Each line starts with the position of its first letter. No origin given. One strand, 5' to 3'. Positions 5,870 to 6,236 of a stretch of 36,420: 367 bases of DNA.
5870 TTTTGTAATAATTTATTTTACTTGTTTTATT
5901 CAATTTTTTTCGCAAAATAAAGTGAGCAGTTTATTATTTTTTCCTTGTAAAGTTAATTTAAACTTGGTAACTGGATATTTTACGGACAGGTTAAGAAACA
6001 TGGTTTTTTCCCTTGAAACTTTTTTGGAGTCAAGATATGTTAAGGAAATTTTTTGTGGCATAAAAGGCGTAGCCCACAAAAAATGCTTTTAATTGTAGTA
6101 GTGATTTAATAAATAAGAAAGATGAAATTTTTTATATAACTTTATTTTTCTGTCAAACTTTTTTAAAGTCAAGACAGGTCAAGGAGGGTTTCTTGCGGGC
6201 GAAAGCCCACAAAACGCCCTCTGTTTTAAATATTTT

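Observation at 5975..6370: A structured 65-75-nt intergenic repeat family that I do not recognise, with BIME-like clustering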

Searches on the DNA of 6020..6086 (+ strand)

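Call 98: build_rna_model(alignment_id=A3, structure=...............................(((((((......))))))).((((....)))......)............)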
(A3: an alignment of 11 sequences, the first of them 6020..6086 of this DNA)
Model R1 built from alignment A3 (11 sequences, 82 columns); structure: as given.
model positions 62; base pairs 11; branch points 1; effective number of sequences 5.42; information 0.902 bits per position. Calibrated on 0.2 Mb of random sequence (short: E-values are rough).
structure used (alignment columns):
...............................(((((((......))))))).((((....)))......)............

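Call 99: search_with_rna_model(model_id=R1, sources=[window, L122, L124, L125, L127, L128, L223, L266, L267, L268, L281, L282, L284, L279, L287, L142, L143, L144, L145, L146, L147, L148, L149, L150, L151, L152, L153, L154, L156, L157, L158, L159, L160], max_evalue=1)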
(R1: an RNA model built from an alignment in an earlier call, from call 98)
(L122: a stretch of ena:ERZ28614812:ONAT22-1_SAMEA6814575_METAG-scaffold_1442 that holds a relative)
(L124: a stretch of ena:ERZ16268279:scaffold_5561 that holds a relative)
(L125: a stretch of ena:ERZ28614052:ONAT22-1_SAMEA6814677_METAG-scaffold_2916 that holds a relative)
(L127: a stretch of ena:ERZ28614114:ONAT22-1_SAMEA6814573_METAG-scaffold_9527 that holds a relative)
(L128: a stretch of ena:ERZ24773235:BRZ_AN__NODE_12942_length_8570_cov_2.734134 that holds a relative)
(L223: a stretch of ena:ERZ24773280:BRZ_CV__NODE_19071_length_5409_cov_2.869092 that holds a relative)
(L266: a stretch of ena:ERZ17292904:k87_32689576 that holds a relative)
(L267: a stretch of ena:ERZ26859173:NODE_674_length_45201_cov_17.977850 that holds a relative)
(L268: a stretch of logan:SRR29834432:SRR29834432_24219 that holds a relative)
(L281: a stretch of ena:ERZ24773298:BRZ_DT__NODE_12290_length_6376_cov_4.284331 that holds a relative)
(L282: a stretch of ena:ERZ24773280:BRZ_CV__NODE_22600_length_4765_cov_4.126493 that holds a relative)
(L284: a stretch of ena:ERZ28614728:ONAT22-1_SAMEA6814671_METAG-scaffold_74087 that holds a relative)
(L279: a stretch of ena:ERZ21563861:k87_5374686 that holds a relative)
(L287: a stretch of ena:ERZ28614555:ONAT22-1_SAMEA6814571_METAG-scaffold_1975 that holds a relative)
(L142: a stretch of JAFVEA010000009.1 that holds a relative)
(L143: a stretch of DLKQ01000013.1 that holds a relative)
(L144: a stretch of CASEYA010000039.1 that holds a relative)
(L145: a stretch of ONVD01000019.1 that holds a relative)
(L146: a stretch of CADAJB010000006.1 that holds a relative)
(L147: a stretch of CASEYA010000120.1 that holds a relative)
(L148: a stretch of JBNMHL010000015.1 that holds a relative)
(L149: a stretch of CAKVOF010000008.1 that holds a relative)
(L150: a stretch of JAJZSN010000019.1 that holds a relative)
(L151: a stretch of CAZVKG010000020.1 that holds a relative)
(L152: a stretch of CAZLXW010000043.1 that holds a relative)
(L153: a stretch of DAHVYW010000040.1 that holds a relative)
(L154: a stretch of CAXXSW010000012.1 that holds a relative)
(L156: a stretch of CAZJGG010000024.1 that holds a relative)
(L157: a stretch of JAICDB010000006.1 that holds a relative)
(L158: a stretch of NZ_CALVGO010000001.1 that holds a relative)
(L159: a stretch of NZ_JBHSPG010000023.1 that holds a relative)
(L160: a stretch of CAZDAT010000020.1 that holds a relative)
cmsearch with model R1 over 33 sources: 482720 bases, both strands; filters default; matches with E-value up to 1: 36.
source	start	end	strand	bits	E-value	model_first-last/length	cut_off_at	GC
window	27162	27224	-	81.6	1.2e-19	1-62/62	no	0.43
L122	8269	8331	-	81.6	1.2e-19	1-62/62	no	0.43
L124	5087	5149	-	76.3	3.6e-18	1-62/62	no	0.43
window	6159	6218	+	72.1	5e-17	1-62/62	no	0.48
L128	351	415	+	70.8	1.2e-16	1-62/62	no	0.42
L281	1245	1309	+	70.8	1.2e-16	1-62/62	no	0.42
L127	5640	5704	+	70.6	1.3e-16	1-62/62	no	0.51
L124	5329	5393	+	70.6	1.4e-16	1-62/62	no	0.43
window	27405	27469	+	70.1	1.8e-16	1-62/62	no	0.43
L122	8511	8575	+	70.1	1.8e-16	1-62/62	no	0.43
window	34047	34111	+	69.1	3.4e-16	1-62/62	no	0.54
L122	15153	15217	+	69.1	3.4e-16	1-62/62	no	0.54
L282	52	116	-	68.7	4.4e-16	1-62/62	no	0.43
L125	6500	6560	+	68.7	4.5e-16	1-62/62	no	0.51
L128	6931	6991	+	68.7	4.5e-16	1-62/62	no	0.51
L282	296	363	+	66.9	1.4e-15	1-62/62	no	0.47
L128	104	172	-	66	2.5e-15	1-62/62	no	0.45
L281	998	1066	-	66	2.5e-15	1-62/62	no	0.45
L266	9315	9381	+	60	1.1e-13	1-62/62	no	0.49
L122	15014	15078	+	55.8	1.7e-12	1-62/62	no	0.49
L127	5485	5537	+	25.3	0.00043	1-62/62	no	0.45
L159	14949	15026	-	21.3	0.0056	1-62/62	no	0.31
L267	13955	14041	-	16.4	0.12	1-62/62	no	0.32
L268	11705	11791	-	16.4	0.12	1-62/62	no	0.32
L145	1201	1267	-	15.8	0.18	1-62/62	no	0.24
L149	1693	1746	+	14.9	0.33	1-62/62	no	0.3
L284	608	667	-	14.8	0.34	1-62/62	no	0.3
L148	1859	1912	+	14.6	0.4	1-62/62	no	0.31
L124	5396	5461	+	13.9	0.6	1-62/62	no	0.27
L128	419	484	+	13.9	0.6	1-62/62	no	0.27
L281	1313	1378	+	13.9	0.6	1-62/62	no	0.27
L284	642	707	+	13.9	0.6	1-62/62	no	0.27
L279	1313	1378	+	13.9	0.6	1-62/62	no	0.27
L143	6088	6159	-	13.9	0.62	1-62/62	no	0.35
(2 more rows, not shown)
